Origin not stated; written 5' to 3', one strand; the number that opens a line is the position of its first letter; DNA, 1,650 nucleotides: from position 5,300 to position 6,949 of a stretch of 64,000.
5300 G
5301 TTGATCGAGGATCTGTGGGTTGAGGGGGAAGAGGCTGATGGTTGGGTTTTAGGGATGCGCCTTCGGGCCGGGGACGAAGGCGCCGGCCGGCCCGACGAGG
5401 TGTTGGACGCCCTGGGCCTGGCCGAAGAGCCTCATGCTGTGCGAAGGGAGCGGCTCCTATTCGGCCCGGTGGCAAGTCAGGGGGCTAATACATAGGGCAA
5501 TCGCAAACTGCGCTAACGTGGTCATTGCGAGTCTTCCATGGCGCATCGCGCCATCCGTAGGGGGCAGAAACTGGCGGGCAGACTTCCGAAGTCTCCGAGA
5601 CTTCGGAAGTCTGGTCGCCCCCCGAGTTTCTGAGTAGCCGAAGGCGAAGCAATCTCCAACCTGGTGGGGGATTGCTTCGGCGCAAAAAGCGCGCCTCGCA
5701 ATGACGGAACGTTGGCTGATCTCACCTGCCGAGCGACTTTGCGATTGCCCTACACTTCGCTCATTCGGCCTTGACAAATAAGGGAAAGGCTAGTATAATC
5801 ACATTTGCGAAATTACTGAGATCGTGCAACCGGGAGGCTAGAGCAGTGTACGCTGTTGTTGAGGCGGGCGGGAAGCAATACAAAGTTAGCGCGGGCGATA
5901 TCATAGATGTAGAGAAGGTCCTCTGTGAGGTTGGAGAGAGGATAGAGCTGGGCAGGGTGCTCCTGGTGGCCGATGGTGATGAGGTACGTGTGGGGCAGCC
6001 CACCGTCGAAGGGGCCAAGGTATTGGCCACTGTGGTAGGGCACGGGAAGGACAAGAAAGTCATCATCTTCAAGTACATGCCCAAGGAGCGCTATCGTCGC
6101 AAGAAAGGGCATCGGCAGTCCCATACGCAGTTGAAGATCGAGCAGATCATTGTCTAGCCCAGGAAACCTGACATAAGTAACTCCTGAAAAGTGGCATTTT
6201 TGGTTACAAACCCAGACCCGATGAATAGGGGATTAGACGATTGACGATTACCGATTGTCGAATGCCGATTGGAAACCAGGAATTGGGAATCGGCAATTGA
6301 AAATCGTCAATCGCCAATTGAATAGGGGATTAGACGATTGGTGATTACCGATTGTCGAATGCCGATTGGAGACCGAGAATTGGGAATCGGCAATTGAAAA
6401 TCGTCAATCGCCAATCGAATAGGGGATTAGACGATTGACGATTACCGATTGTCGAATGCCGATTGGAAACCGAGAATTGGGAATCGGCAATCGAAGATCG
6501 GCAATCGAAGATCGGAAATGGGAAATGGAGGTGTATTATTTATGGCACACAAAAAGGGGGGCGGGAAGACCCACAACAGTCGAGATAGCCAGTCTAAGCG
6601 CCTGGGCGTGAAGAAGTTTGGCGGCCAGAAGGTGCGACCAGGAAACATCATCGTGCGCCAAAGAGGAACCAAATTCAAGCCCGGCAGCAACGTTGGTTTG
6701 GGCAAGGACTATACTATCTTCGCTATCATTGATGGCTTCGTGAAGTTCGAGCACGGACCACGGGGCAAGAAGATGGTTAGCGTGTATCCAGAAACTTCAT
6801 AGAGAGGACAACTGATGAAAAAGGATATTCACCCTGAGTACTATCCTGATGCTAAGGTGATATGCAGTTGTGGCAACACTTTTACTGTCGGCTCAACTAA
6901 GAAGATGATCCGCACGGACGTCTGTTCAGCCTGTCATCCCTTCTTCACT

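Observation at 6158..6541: Three 97-bp tandem repeats occupy the rplU-rpmA spacer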

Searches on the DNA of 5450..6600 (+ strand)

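Call 14: search_rna_families(source=window, start=5450, end=6600, threshold=evalue, max_evalue=10)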
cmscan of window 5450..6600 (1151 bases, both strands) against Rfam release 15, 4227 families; matches with E-value up to 10: 24.
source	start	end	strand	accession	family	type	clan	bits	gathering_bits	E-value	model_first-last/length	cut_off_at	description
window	6356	6506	-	RF02342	ar7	Gene; sRNA;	-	26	60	0.0074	1-145/145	no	Alphaproteobacterial sRNA ar7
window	5565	5632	+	RF00863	mir-BART17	Gene; miRNA;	-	24.6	70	0.041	1-81/81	no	mir-BART17 microRNA precursor family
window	6338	6415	+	RF03215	mir-5360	Gene; miRNA;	-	23.2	79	0.052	1-81/81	no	mir-5360 microRNA precursor family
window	6435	6505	+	RF03215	mir-5360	Gene; miRNA;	-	23.1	79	0.056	1-81/81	no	mir-5360 microRNA precursor family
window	6328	6416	+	RF03860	MIR1520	Gene; miRNA;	CL00145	22.7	53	1.9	1-122/122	no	MIR1520 microRNA precursor family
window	6329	6428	+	RF00790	mir-358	Gene; miRNA;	-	20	65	0.23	1-114/114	no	mir-358 microRNA precursor family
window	5571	5625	-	RF03841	mir-8941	Gene; miRNA;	-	19.7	80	3.1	1-84/84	no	mir-8941 microRNA precursor family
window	6431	6494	+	RF00251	mir-219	Gene; miRNA;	-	19.2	54.5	0.3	1-79/79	no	mir-219 microRNA precursor family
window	6437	6509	+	RF01688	Actino-pnp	Cis-reg;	-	18.6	47.7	0.7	1-63/63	no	Actino-pnp RNA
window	6233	6322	-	RF04213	MIR7807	Gene; miRNA;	-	18.5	90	1.1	1-134/134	no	MIR7807 microRNA precursor family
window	6431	6494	-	RF00251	mir-219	Gene; miRNA;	-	18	54.5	0.65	1-79/79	no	mir-219 microRNA precursor family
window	6203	6238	+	RF01342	CRISPR-DR32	Gene; CRISPR;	-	18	48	5.1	1-37/37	no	CRISPR RNA direct repeat element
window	6241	6310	+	RF04278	MIR4372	Gene; miRNA;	CL00145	17.4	100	7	1-123/123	no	MIR4372 microRNA precursor family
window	5985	6075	-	RF00603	SNORD23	Gene; snRNA; snoRNA; CD-box;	-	17.1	64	1.3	1-110/110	no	Small nucleolar RNA SNORD23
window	5565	5632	+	RF04265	mir-4650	Gene; miRNA;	-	16.8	80.7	3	1-97/97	no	mir-4650 microRNA precursor family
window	6214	6238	-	RF01321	CRISPR-DR8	Gene; CRISPR;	-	15.5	39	4.8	1-37/37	no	CRISPR RNA direct repeat element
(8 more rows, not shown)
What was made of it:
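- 6203..6238 (+): Lone relic CRISPR repeat (36 nt), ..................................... Its 3' end carries the terminal-repeat polymorphism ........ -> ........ There is a weak Rfam CRISPR-DR32 hit at 6203-6238 (18 bits, below gathering score; call 14).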

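Call 51: search_rna_families(sources=[L098, L082, L097], threshold=evalue, max_evalue=0.01)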
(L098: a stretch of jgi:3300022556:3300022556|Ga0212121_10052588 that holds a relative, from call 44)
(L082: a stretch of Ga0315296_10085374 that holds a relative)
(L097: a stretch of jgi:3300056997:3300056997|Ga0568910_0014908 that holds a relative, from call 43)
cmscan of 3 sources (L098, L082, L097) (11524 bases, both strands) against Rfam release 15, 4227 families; matches with E-value up to 0.01: 5.
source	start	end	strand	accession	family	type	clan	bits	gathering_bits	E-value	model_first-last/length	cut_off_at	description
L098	2787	2824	-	RF01357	CRISPR-DR31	Gene; CRISPR;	-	28.6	35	0.0071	1-37/37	no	CRISPR RNA direct repeat element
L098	3083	3120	-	RF01357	CRISPR-DR31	Gene; CRISPR;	-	28.6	35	0.0071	1-37/37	no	CRISPR RNA direct repeat element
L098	3158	3195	-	RF01357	CRISPR-DR31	Gene; CRISPR;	-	28.6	35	0.0071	1-37/37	no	CRISPR RNA direct repeat element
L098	3232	3269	-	RF01357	CRISPR-DR31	Gene; CRISPR;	-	28.6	35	0.0071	1-37/37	no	CRISPR RNA direct repeat element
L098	3304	3341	-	RF01357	CRISPR-DR31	Gene; CRISPR;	-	28.6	35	0.0071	1-37/37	no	CRISPR RNA direct repeat element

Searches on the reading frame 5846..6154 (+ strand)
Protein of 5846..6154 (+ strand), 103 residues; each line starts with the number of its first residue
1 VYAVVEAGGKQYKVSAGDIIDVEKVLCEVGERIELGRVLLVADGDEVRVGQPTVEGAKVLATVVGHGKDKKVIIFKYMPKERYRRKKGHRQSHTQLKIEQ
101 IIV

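Call 16: find_encoding_contigs(protein=window:5846-6154:+, flank=8000, max_places=10)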
Protein window:5846-6154:+ (103 aa): no gene with exactly this product is on record in the collection.

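Call 17: find_encoding_contigs(protein=window:5846-6154:+, flank=8000, max_places=10)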
Protein seq(103 aa) (103 aa): no gene with exactly this product is on record in the collection.

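Call 27: find_homologous_proteins(query=window:5846-6154:+, max_evalue=1e-30)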
Query seq(103 aa) (103 aa): 294 proteins with E <= 1e-30 among 1035 candidates; the best 120 are listed.
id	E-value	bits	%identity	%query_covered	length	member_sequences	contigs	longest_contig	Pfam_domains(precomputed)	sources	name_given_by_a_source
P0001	1.8e-58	213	100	100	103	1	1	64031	PF00829.27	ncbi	ncbi:MAG: 50S ribosomal protein L21 [Anaerolineae bacterium]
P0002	2.7e-54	199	95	100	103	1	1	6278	PF00829.27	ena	-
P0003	8.5e-54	198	94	100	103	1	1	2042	PF00829.27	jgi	-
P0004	2.9e-51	190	91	100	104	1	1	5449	PF00829.27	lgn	-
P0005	1.1e-50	188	88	100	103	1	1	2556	PF00829.27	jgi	jgi:large subunit ribosomal protein L21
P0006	6.4e-49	182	85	100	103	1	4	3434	PF00829.27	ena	-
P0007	2.0e-48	180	84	100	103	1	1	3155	PF00829.27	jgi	-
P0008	2.6e-48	180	84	100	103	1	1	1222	PF00829.27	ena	-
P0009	2.8e-46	174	83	100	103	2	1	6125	PF00829.27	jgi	jgi:large subunit ribosomal protein L21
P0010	4.1e-46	173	82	100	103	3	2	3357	PF00829.27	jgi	-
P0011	8.9e-45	169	79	100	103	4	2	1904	PF00829.27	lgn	-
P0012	3.3e-44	167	75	100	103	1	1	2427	PF00829.27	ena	-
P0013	3.8e-44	167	78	100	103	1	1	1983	PF00829.27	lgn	-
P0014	5.9e-44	166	77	100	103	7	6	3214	PF00829.27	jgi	jgi:large subunit ribosomal protein L21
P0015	1.4e-43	165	79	100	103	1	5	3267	PF00829.27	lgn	-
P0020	4.3e-43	163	78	100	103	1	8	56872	PF00829.27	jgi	jgi:large subunit ribosomal protein L21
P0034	6.9e-42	159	74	100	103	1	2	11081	PF00829.27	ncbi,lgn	ncbi:MAG: 50S ribosomal protein L21 [Anaerolineae bacterium]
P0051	6.1e-41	156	71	100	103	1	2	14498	PF00829.27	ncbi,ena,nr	ncbi:MAG: 50S ribosomal protein L21 [Anaerolineae bacterium]|nr:50S ribosomal protein L21 [Anaerolin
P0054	6.8e-41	156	74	100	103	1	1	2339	PF00829.27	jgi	jgi:large subunit ribosomal protein L21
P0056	7.3e-41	156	70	100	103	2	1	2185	PF00829.27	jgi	jgi:large subunit ribosomal protein L21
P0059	1.1e-40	156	73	100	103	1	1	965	PF00829.27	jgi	jgi:large subunit ribosomal protein L21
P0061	1.1e-40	156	74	100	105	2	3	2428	PF00829.27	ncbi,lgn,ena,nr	ncbi:MAG TPA: 50S ribosomal protein L21 [Anaerolineae bacterium]|nr:50S ribosomal protein L21 [Anaer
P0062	1.2e-40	156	72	100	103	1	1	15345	PF00829.27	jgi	jgi:large subunit ribosomal protein L21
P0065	1.4e-40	155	71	100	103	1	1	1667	PF00829.27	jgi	jgi:large subunit ribosomal protein L21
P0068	1.6e-40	155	73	100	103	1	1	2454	PF00829.27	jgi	jgi:large subunit ribosomal protein L21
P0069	1.7e-40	155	73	100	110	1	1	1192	PF00829.27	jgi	jgi:large subunit ribosomal protein L21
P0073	2.7e-40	154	71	100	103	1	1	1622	PF00829.27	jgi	jgi:large subunit ribosomal protein L21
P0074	3.1e-40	154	73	100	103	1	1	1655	PF00829.27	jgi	jgi:large subunit ribosomal protein L21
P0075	3.7e-40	154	71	100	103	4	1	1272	PF00829.27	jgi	jgi:large subunit ribosomal protein L21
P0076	3.8e-40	154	73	99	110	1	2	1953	PF00829.27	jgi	jgi:ribosomal protein L21/ribosomal protein L27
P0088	6.6e-40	153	70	100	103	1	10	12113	PF00829.27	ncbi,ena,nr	ncbi:MAG: 50S ribosomal protein L21 [Anaerolineales bacterium]|nr:50S ribosomal protein L21 [Anaerol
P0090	7.4e-40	153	72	100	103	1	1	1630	PF00829.27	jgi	jgi:large subunit ribosomal protein L21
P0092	7.9e-40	153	72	100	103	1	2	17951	PF00829.27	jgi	jgi:large subunit ribosomal protein L21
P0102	1.1e-39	152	73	100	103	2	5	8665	PF00829.27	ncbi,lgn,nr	ncbi:MAG: 50S ribosomal protein L21 [Chloroflexi bacterium]|nr:50S ribosomal protein L21 [Chloroflex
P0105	1.2e-39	152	72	99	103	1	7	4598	PF00829.27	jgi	jgi:large subunit ribosomal protein L21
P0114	1.7e-39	152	77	93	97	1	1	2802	PF00829.27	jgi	jgi:large subunit ribosomal protein L21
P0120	2.5e-39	151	69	99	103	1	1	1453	PF00829.27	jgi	jgi:large subunit ribosomal protein L21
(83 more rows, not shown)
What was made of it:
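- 5846..6157 (+): rplU (ribosomal protein L21), GTG start. It is 100% identical to P0001, 'MAG: 50S ribosomal protein L21 [Anaerolineae bacterium]', on a 64,031-bp contig (call 27).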

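Call 29: find_encoding_contigs(protein=P0002, flank=6000, max_places=4)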
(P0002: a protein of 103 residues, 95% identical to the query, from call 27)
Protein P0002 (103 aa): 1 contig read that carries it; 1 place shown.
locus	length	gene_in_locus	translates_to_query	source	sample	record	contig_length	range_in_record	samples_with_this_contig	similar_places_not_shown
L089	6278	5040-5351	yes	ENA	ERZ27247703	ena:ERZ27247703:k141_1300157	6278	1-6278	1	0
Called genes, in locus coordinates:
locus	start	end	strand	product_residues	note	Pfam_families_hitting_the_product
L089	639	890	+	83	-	-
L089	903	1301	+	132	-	PF01894:YjbQ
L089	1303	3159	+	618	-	PF19864:Radical_SAM_N2, PF02310:B12-binding (faint), PF04055:Radical_SAM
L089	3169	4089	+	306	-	PF00892:EamA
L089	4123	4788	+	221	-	PF10105:DUF2344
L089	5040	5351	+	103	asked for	PF00829:Ribosomal_L21p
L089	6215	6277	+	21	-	?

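Call 30: find_encoding_contigs(protein=P0004, flank=6000, max_places=4)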
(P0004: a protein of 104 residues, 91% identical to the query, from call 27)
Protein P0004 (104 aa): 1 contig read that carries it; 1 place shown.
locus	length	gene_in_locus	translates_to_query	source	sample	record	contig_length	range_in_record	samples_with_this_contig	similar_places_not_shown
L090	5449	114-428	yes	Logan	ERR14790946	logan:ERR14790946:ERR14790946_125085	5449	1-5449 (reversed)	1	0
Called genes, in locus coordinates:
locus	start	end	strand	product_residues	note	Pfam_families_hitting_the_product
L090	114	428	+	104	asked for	PF00829:Ribosomal_L21p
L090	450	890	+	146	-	PF02985:HEAT (faint), PF13513:HEAT_EZ (faint), PF03130:HEAT_PBS (weak), PF00514:Arm (faint), PF13646:HEAT_2, PF03130:HEAT_PBS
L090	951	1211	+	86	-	PF01016:Ribosomal_L27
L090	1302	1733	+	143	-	PF01197:Ribosomal_L31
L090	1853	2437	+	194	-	PF00265:TK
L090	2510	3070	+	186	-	PF00156:Pribosyltran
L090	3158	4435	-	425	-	PF23457:LysM2_NFP (faint), PF23473:LysM3_LYK4_5 (weak), PF01476:LysM, PF01551:Peptidase_M23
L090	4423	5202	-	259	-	-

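Call 31: find_encoding_contigs(protein=P0005, flank=6000, max_places=4)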
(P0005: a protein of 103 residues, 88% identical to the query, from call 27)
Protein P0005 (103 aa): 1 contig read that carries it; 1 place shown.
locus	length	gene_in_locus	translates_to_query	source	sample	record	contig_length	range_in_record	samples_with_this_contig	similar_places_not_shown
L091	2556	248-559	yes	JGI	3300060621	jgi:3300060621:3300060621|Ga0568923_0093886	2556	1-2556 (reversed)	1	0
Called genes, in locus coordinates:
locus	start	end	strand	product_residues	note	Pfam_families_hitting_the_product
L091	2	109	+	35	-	?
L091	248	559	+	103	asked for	PF00829:Ribosomal_L21p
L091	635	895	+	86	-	PF01016:Ribosomal_L27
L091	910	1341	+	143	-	-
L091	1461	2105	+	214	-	PF00265:TK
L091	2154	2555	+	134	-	?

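Call 32: find_encoding_contigs(protein=P0006, flank=6000, max_places=4)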
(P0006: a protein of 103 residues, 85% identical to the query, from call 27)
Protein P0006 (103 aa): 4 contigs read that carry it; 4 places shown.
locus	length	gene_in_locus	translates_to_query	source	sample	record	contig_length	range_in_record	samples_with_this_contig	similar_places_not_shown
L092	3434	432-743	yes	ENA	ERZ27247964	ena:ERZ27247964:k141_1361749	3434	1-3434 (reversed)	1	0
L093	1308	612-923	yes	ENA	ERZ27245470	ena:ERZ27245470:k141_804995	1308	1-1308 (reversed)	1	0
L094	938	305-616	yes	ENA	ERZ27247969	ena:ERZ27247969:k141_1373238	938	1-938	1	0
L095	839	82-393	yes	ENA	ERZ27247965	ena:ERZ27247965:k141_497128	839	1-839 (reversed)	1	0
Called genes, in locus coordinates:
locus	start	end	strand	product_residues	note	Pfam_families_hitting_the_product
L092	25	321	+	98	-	PF18882:DUF5647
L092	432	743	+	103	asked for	PF00829:Ribosomal_L21p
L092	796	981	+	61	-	-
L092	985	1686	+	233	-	PF02985:HEAT (faint), PF13513:HEAT_EZ (faint), PF13646:HEAT_2, PF03130:HEAT_PBS (weak), PF13646:HEAT_2, PF03130:HEAT_PBS (weak), PF00514:Arm (weak), PF03130:HEAT_PBS (weak)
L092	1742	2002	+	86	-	PF01016:Ribosomal_L27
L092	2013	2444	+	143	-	PF01197:Ribosomal_L31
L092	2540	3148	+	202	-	PF00265:TK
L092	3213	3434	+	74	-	?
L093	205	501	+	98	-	PF18882:DUF5647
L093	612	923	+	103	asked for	PF00829:Ribosomal_L21p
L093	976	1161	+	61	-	-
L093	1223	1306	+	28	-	?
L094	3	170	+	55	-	?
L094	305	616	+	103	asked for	PF00829:Ribosomal_L21p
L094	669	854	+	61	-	-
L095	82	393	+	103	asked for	PF00829:Ribosomal_L21p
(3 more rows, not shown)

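Call 42: find_encoding_contigs(protein=P0007, flank=4000, max_places=3)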
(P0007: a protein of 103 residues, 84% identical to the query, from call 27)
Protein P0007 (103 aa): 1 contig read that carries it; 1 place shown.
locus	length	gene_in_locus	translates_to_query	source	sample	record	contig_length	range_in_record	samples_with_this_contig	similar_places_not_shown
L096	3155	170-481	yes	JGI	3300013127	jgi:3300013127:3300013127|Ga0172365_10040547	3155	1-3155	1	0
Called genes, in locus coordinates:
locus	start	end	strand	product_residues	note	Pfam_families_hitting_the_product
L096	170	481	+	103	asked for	PF00829:Ribosomal_L21p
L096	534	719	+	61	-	-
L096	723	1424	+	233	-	PF02985:HEAT (faint), PF13513:HEAT_EZ (faint), PF13646:HEAT_2, PF03130:HEAT_PBS (weak), PF13646:HEAT_2, PF03130:HEAT_PBS (weak), PF00514:Arm (weak), PF03130:HEAT_PBS (weak)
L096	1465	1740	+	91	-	PF01016:Ribosomal_L27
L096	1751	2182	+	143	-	PF01197:Ribosomal_L31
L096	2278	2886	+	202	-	PF00265:TK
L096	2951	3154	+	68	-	?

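Call 43: find_encoding_contigs(protein=P0009, flank=4000, max_places=3)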
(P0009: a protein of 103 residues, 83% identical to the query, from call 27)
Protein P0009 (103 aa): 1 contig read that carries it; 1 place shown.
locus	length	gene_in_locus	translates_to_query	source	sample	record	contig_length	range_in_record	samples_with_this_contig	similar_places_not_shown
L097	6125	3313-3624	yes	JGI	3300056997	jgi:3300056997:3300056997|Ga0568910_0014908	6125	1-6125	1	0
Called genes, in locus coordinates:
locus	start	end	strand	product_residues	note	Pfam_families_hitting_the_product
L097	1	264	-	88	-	?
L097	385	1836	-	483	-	PF00480:ROK (weak)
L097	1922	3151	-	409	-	PF13412:HTH_24 (weak), PF12802:MarR_2 (weak), PF00480:ROK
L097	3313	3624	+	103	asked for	PF00829:Ribosomal_L21p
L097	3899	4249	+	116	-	PF01016:Ribosomal_L27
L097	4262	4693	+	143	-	PF01197:Ribosomal_L31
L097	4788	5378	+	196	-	PF00265:TK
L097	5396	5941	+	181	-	PF00156:Pribosyltran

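Call 44: find_encoding_contigs(protein=P0010, flank=4000, max_places=3)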
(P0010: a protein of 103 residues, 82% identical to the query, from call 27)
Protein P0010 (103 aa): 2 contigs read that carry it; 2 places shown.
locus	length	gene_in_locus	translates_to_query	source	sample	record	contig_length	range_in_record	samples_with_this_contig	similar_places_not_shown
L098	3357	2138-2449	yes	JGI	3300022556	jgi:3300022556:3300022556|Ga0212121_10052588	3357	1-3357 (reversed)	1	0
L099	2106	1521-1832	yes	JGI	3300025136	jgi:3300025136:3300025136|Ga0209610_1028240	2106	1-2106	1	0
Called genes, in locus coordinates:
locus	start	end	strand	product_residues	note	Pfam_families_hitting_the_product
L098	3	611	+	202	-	?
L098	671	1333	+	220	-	PF10105:DUF2344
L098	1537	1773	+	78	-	PF14076:DUF4258 (weak)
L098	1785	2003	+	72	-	PF10049:DUF2283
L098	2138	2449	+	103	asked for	PF00829:Ribosomal_L21p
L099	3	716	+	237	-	?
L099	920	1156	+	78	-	PF14076:DUF4258 (weak)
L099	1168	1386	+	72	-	PF10049:DUF2283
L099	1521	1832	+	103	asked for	PF00829:Ribosomal_L21p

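Call 59: find_encoding_contigs(protein=P0020, flank=10000, max_places=4)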
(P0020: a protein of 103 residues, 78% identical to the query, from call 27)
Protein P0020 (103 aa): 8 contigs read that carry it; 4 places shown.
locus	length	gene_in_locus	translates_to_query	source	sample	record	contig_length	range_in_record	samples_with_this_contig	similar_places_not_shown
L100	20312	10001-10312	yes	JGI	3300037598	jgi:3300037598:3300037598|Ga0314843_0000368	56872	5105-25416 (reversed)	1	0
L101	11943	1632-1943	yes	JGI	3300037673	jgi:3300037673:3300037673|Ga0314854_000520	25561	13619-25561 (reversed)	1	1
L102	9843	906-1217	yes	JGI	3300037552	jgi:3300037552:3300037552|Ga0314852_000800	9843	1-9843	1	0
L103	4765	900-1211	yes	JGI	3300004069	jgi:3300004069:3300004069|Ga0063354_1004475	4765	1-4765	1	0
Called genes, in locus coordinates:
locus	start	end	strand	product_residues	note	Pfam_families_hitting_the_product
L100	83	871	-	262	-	PF00378:ECH_1, PF16113:ECH_2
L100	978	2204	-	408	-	PF02737:3HCDH_N, PF00725:3HCDH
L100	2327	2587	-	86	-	-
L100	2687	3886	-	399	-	PF00108:Thiolase_N, PF00109:ketoacyl-synt (faint), PF02803:Thiolase_C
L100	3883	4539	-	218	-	PF00440:TetR_N, PF17932:TetR_C_24 (weak), PF13305:TetR_C_33 (weak)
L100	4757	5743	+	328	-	PF00480:ROK, PF01869:BcrAD_BadFG (faint)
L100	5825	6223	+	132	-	PF01894:YjbQ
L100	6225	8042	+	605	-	PF02310:B12-binding (faint), PF19864:Radical_SAM_N2, PF04055:Radical_SAM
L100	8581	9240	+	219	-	PF10105:DUF2344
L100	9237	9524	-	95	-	PF05016:ParE_toxin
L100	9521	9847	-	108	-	-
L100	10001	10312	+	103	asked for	PF00829:Ribosomal_L21p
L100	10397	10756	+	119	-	PF13650:Asp_protease_2, PF13975:gag-asp_proteas (weak)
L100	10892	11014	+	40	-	-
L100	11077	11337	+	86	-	PF01016:Ribosomal_L27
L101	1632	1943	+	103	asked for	PF00829:Ribosomal_L21p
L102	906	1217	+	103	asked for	PF00829:Ribosomal_L21p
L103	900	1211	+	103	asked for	PF00829:Ribosomal_L21p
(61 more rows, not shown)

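Call 60: find_encoding_contigs(protein=P0015, flank=4000, max_places=5)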
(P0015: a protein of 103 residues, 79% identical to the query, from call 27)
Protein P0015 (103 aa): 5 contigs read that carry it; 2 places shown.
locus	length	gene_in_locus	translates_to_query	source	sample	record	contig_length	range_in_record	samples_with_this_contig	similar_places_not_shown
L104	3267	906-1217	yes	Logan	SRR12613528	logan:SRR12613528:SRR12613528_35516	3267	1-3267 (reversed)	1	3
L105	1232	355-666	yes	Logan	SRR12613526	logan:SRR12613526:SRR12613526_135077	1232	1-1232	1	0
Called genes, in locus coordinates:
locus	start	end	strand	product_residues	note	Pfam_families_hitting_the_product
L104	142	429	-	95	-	PF05016:ParE_toxin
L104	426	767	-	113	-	-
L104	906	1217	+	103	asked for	PF00829:Ribosomal_L21p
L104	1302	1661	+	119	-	PF13650:Asp_protease_2, PF13975:gag-asp_proteas (weak)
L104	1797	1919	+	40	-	-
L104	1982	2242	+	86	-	PF01016:Ribosomal_L27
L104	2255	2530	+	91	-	PF01197:Ribosomal_L31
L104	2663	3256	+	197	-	PF00265:TK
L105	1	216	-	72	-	?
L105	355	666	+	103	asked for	PF00829:Ribosomal_L21p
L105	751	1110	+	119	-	PF13650:Asp_protease_2, PF13975:gag-asp_proteas (weak)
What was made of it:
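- Tried and rejected: I reached relatives instead through find_homologous_proteins followed by find_encoding_contigs (calls 27, 29-32, 42-44, 59, 60).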

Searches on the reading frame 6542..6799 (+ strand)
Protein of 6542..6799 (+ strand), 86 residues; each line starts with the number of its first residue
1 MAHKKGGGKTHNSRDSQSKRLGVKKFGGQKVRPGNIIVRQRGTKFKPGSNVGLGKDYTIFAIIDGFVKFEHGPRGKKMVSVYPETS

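Call 10: find_related_loci(query=window:6542-6799:+, collection=genome_contigs, flank=6000)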
Query window:6542-6799:+ (86 aa) in genome_contigs; peptide patterns used: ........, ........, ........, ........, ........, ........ (x = any residue, [..] = any of these).
600 stretches matched a pattern (row limit reached: there are more); 595 encode a relative of the query (tblastn E <= 1e-3); the best 80 are kept; 80 distinct loci.
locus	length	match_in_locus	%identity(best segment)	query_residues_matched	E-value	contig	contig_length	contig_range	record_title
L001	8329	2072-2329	90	1-86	3e-47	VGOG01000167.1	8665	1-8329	MAG: Chloroflexi bacterium isolate K_DeepCast_250m_m2_317 K_DeepCast_250m_m2_317_Ga0194125_10017881, whole genome shotgu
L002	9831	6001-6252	75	1-84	2e-39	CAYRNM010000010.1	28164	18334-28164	MAG TPA_asm: uncultured Anaerolineae bacterium isolate SRP098346_co1_12 genome assembly, contig: NODE_1259_length_28164_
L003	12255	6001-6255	74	1-85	4e-39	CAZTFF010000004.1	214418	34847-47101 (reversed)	MAG TPA_asm: uncultured Caldilineaceae bacterium isolate binchicken_co17_31 genome assembly, contig: NODE_106_length_214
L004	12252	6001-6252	77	1-84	2e-38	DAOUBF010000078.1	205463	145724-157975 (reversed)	MAG TPA_asm: Anaerolineae bacterium isolate H68_711 k101_418752, whole genome shotgun sequence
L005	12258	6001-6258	69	1-86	7e-38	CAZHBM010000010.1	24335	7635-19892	MAG TPA_asm: uncultured Anaerolineales bacterium isolate binchicken_co129_901 genome assembly, contig: NODE_5645_length_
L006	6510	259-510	73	1-84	2e-37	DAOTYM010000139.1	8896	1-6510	MAG TPA_asm: Anaerolineae bacterium isolate H25_343 k127_584954, whole genome shotgun sequence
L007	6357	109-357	75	1-83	2e-37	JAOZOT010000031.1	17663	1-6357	MAG: Anaerolineae bacterium isolate GMC4.maxbin2.235_sub GMC4_3356_length_17663_cov_15.900102, whole genome shotgun sequ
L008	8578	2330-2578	72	1-83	9e-37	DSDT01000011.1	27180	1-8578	MAG TPA_asm: Chloroflexota bacterium isolate SpSt-1225 Ga0129302_1000584, whole genome shotgun sequence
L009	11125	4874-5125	73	1-84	2e-36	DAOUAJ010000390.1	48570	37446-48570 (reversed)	MAG TPA_asm: Anaerolineae bacterium isolate H63_643 k137_324506, whole genome shotgun sequence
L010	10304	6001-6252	73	1-84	8e-36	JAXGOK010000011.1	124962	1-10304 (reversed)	MAG: Aggregatilineaceae bacterium isolate AnMBR.bin278 bin278_11, whole genome shotgun sequence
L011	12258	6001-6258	71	1-84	2e-35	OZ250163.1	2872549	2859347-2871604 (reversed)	MAG: Phototrophicaceae bacterium isolate 5b737507-bd3e-4696-bc63-d54667e92c2e genome assembly, chromosome: 1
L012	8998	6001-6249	69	1-83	8e-35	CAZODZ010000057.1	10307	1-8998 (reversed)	MAG TPA_asm: uncultured Dehalococcoidales bacterium isolate binchicken_co19_506 genome assembly, contig: NODE_11144_leng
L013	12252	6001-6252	69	1-84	1e-34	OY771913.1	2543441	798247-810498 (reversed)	MAG: Anaerolineaceae bacterium isolate c74f872c-e933-4053-8305-e1536b6d7914 genome assembly, chromosome: 1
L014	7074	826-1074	69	1-83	2e-34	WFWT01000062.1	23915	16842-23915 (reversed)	MAG: Anaerolineae bacterium isolate S141_23 k151_208536, whole genome shotgun sequence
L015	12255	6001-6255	69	1-85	2e-34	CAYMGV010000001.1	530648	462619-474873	MAG TPA_asm: uncultured Anaerolineae bacterium isolate SRP141376_co3_136 genome assembly, contig: NODE_3_length_530648_c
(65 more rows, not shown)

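Call 15: find_encoding_contigs(protein=window:6542-6799:+, flank=8000, max_places=10)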
Protein window:6542-6799:+ (86 aa): no gene with exactly this product is on record in the collection.
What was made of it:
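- Tried and rejected: Exact-protein look-ups of the window's L27 and L21 found nothing (calls 15-17).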
